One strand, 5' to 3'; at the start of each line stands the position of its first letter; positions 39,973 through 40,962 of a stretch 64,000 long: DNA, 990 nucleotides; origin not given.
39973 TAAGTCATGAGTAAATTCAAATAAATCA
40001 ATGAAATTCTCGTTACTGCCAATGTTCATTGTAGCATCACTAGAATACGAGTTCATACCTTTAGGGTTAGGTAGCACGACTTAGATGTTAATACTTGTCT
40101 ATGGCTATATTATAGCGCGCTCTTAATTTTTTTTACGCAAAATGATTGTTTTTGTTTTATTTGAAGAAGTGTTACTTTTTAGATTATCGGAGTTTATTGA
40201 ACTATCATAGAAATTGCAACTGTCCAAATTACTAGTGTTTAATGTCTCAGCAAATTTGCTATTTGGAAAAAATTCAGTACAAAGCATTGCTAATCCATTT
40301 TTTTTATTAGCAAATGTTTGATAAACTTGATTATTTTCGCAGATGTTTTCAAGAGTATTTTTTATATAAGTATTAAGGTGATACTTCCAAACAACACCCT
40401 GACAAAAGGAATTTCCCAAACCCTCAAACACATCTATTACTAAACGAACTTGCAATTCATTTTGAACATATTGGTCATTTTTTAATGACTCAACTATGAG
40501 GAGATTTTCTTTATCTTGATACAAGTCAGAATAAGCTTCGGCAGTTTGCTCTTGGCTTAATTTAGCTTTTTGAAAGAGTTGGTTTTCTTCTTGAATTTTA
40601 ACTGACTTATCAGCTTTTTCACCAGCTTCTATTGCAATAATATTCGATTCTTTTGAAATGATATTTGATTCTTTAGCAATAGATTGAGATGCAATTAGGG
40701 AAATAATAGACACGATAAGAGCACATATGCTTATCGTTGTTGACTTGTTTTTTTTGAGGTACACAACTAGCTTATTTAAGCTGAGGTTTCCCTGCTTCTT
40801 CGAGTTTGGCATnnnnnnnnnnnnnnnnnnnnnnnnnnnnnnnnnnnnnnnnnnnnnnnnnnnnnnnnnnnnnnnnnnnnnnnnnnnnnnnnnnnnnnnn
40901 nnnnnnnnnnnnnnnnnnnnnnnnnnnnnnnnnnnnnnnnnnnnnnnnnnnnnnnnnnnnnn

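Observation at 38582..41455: Three-gene minus-strand operon: Zn-ribbon/DUF4145, a low-complexity membrane protein and an AlbA_2(Schlafen-like) protein. Candidate novel defence module.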

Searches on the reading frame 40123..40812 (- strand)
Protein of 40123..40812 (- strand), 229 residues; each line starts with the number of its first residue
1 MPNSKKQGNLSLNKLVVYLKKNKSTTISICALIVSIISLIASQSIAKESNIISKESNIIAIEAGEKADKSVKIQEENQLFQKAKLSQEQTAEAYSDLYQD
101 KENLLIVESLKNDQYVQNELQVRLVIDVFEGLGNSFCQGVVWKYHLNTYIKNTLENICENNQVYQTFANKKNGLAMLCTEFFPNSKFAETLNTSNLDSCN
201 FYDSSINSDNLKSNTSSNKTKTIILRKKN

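Call 3: search_protein_families(library=pfam, proteins=[window:40123-40812:-], max_evalue=0.1)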
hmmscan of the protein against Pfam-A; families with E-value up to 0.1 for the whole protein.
window:40123-40812:- (229 aa): 0 families

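Call 4: search_protein_families(library=padloc, proteins=[window:40123-40812:-], max_evalue=0.1)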
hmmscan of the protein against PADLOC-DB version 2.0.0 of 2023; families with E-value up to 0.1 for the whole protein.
window:40123-40812:- (229 aa): 0 families

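Call 20: find_homologous_proteins(query=window:40126-40812:-, max_evalue=0.001)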
Query window:40126-40812:- (229 aa): 5 proteins with E <= 0.001 among 298 candidates.
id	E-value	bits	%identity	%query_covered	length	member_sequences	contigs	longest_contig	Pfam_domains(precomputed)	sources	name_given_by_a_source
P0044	8.4e-137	471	100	100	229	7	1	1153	-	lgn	-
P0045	2.2e-41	160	49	69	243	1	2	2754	-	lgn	-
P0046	7.0e-41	158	44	78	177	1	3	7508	-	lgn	-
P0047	7.6e-39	152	43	79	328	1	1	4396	-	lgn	-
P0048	3.3e-37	146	40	79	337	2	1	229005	-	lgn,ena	-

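Call 22: find_encoding_contigs(protein=P0048, flank=8000, max_places=2)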
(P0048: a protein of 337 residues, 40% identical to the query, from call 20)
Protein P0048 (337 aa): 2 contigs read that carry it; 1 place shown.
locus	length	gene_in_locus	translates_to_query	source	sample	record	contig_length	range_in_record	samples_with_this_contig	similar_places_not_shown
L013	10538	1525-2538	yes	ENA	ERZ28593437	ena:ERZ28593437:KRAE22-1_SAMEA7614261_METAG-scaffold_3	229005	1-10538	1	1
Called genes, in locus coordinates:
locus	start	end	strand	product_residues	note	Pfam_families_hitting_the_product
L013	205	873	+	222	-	-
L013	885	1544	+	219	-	-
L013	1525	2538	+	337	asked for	-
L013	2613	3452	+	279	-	-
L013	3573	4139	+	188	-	-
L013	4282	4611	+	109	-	PF12643:MazG-like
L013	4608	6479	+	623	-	PF04851:ResIII (faint), PF09848:SLFN-g3_helicase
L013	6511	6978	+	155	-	-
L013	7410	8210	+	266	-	-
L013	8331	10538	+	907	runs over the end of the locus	-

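Call 23: find_encoding_contigs(protein=P0046, flank=8000, max_places=3)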
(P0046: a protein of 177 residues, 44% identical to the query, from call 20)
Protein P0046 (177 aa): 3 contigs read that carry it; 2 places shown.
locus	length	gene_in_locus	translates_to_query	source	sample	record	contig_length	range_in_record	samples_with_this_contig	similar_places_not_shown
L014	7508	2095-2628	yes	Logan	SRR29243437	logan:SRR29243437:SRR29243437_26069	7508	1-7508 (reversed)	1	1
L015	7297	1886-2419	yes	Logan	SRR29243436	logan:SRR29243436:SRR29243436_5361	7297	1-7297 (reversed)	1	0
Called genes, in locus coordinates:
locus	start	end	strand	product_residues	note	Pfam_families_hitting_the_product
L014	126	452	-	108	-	-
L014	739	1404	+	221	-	-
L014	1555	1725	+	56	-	-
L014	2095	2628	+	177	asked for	-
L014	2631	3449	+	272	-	-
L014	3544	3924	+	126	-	-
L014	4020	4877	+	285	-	-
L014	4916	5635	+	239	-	-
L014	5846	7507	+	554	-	?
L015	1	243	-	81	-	?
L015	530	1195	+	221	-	-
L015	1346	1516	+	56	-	-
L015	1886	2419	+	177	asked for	-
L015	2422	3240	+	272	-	-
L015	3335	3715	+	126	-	-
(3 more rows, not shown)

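Call 24: find_encoding_contigs(protein=P0047, flank=8000, max_places=2)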
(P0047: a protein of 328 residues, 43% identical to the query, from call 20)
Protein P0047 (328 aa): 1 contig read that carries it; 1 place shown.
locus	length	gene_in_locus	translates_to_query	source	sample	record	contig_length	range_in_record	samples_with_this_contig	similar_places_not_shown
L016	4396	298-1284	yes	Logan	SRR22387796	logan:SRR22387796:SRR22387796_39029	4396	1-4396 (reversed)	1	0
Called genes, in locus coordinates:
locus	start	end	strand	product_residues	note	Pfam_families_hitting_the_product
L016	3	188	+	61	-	?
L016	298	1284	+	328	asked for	-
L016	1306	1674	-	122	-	-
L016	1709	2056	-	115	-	-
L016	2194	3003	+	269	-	PF20275:CTD10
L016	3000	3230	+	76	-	PF20293:MC6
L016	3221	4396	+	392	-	?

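Call 40: search_protein_families(library=pfam, proteins=[P0045, P0047, P0048, L013:205-873:+, L013:885-1544:+, L013:2613-3452:+, L014:739-1404:+, L014:2631-3449:+, L016:1306-1674:-, L013:3573-4139:+], max_evalue=0.05)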
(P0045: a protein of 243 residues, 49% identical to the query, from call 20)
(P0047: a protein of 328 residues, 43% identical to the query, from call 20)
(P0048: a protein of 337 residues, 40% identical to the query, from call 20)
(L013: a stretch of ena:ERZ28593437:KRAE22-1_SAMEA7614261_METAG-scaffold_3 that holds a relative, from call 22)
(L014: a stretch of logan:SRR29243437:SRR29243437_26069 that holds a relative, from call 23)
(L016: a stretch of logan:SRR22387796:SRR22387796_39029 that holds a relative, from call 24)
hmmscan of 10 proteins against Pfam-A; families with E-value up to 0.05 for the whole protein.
P0045 (243 aa): 0 families

P0047 (328 aa): 1 family
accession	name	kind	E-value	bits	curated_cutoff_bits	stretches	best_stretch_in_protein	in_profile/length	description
PF00619.27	CARD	-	0.011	16.2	23.9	0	45-82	6-41/85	Caspase recruitment domain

P0048 (337 aa): 1 family
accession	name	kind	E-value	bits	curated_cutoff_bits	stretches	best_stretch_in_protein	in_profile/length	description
PF20957.2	GxGYxYP_N_2nd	-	0.028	15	24.5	0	172-212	16-52/68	GxGYxYP_N second domain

L013:205-873:+ (222 aa): 0 families

L013:885-1544:+ (219 aa): 0 families

L013:2613-3452:+ (279 aa): 1 family
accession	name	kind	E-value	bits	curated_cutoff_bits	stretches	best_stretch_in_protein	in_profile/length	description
PF04476.19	4HFCP_synth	-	0.023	14.9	22.4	0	155-254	56-152/228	4-HFC-P synthase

L014:739-1404:+ (221 aa): 0 families

L014:2631-3449:+ (272 aa): 1 family
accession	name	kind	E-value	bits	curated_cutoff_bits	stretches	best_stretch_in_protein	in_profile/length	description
PF20573.4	DUF6782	-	0.046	13.4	27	0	56-169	4-108/241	Putative metallopeptidase family (DUF6782)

L016:1306-1674:- (122 aa): 10 families
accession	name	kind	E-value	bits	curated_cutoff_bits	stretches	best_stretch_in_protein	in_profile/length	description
PF13384.12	HTH_23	-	6.1e-05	23.2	24.6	1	17-40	16-39/50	Homeodomain-like domain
PF04218.19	CENP-B_N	-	0.0012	18.9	21.2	1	11-44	15-48/53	CENP-B N-terminal DNA-binding domain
PF13022.12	HTH_Tnp_1_2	-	0.0016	19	27.9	1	18-71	26-81/122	Helix-turn-helix of insertion element transposase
PF13518.12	HTH_28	-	0.0018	18.8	25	1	15-40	9-34/52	Helix-turn-helix domain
PF13551.12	HTH_29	-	0.0027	18.2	28.1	1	17-41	10-35/64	Winged helix-turn helix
PF01527.26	HTH_Tnp_1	-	0.0029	18.2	24.1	1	11-42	16-47/75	Transposase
PF20901.3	Sf6_terminase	-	0.011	16.2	27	1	8-48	6-47/106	Bacteriophage Sf6, terminase small subunit-like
PF02796.21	HTH_7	-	0.016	15.8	23.8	0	6-37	9-40/45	Helix-turn-helix domain of resolvase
PF05930.18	Phage_AlpA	-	0.021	15.2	21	1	23-52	8-36/51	Prophage CP4-57 regulatory protein (AlpA)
PF13443.12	HTH_26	-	0.034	14.8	22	0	17-54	9-43/63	Cro/C1-type HTH DNA-binding domain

L013:3573-4139:+ (188 aa): 1 family
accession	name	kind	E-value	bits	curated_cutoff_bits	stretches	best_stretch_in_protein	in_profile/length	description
PF04886.17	PT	-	0.0011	19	26.2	1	81-105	3-27/36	PT disordered repeat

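Call 63: find_related_loci(query=A5, collection=viral_contigs, flank=6000)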
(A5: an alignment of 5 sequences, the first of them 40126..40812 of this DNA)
Query A5 (229 aa) in viral_contigs; peptide patterns used: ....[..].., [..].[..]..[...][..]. (x = any residue, [..] = any of these).
87 stretches matched a pattern, but none encodes a relative of the query by tblastn (E <= 1e-3).

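Call 66: search_protein_families(library=ncbifam, proteins=[window:40126-40812:-], max_evalue=0.01)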
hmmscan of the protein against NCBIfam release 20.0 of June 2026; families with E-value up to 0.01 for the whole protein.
window:40126-40812:- (229 aa): 0 families

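Call 68: predict_structure(alignment_id=A5)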
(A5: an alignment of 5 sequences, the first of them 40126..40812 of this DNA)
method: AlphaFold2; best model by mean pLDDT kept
length: 229 residues; sequences in the alignment: 5
mean_pLDDT: 72.2   pTM: 0.58
mean pLDDT of the five models: 72.2, 71.6, 70.7, 67.8, 64.6
residues with pLDDT >= 90: 92; 70-90: 42; 50-70: 40; < 50: 55
segments of 3 or more residues with pLDDT < 50: 1-16, 18-28, 204-229
pLDDT, mean of each block of 10 residues (from residue 1): 36 47 47 57 53 57 73 78 88 95 96 94 97 90 87 96 95 94 94 74 44 32 34
secondary structure, 60 per line:
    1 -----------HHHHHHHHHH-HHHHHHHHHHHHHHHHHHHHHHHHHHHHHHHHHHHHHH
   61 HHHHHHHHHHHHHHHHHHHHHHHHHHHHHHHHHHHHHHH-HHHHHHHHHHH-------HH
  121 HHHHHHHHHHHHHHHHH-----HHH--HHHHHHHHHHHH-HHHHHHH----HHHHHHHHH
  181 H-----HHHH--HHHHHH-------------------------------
elements in order: H12-21 H23-99 H101-111 H119-137 H148-159 H161-167 H172-181 H187-190 H193-198

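Call 71: fold_search(model_id=the predicted structure, library=pdb)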
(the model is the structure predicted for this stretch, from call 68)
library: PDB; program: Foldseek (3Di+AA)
matches with E <= 10: 104; with E <= 0.001: 0
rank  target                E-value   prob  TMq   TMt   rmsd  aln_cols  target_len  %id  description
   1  5h78_A                1.3e+00  0.16  0.21  0.24  14.7       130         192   15  Crystal structure of the PKA-DHR14 fusion protein (released 2017-06-28)
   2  7ep2_D                1.6e+00  0.21  0.24  0.20   7.3       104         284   12  Crystal structure of ZYG11B bound to GGFN degron (released 2021-07-14)
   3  4nhw_B                1.7e+00  0.09  0.18  0.19   8.7       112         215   12  Crystal structure of glutathione transferase SMc00097 from Sinorhizobium meliloti, target EFI-507275, with one glutath (released 2013-11-20)
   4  3woz_B                2.2e+00  0.14  0.22  0.22   7.7       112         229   14  Crystal structure of CLASP2 TOG domain (TOG3) (released 2015-05-27)
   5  4nhw_D                2.2e+00  0.13  0.20  0.21   8.4       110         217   13  Crystal structure of glutathione transferase SMc00097 from Sinorhizobium meliloti, target EFI-507275, with one glutath (released 2013-11-20)
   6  5uwr_C                2.9e+00  0.08  0.19  0.06  10.2       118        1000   14  Crystal Structure of CDC7 NES Peptide (extended) in complex with CRM1-Ran-RanBP1 (released 2017-03-22)
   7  6xjp_C                3.1e+00  0.08  0.19  0.06  10.4       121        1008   16  Crystal Structure of KPT-185 bound to CRM1 (537-DLTVK-541 to GLCEQ) (released 2021-01-27)
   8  6m6x_C                3.2e+00  0.06  0.18  0.06   9.5       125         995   17  Oridonin in complex with CRM1#-Ran-RanBP1 (released 2021-03-17)
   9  4chs_A                3.4e+00  0.18  0.28  0.30   6.6       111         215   10  Crystal structure of a tau class glutathione transferase 10 from Glycine max (released 2014-12-17)
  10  5jpo_C                3.6e+00  0.11  0.27  0.30   9.3       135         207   13  Complex structure of human elongation factor 1B gamma GST-liked domain and delta N-terminal domain (released 2017-05-10)
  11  5uwo_C                3.6e+00  0.06  0.18  0.06  10.4       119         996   15  Crystal Structure of Engineered FMRP-1b NES Peptide in complex with CRM1-Ran-RanBP1 (released 2017-03-22)
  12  9gnj_A                3.8e+00  0.09  0.23  0.17  11.1       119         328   13  Crystal structure of a PP2A B56gamma double phosphorylated BRCA2 complex (released 2025-09-24)
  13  6xjr_C                3.8e+00  0.08  0.20  0.06   7.0        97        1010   15  Crystal Structure of KPT-185 bound to CRM1 (E582K, 537-DLTVK-541 to GLCEQ) (released 2021-01-27)
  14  5uww_C                3.8e+00  0.07  0.18  0.05  10.1       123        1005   15  Crystal Structure of DEAF1 Peptide in complex with CRM1 K579A mutant-Ran-RanBP1 (released 2017-03-22)
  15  5ysu_C                3.8e+00  0.06  0.19  0.06   6.9       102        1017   17  Plumbagin in complex with CRM1-RanM189D-RanBP1 (released 2018-11-21)
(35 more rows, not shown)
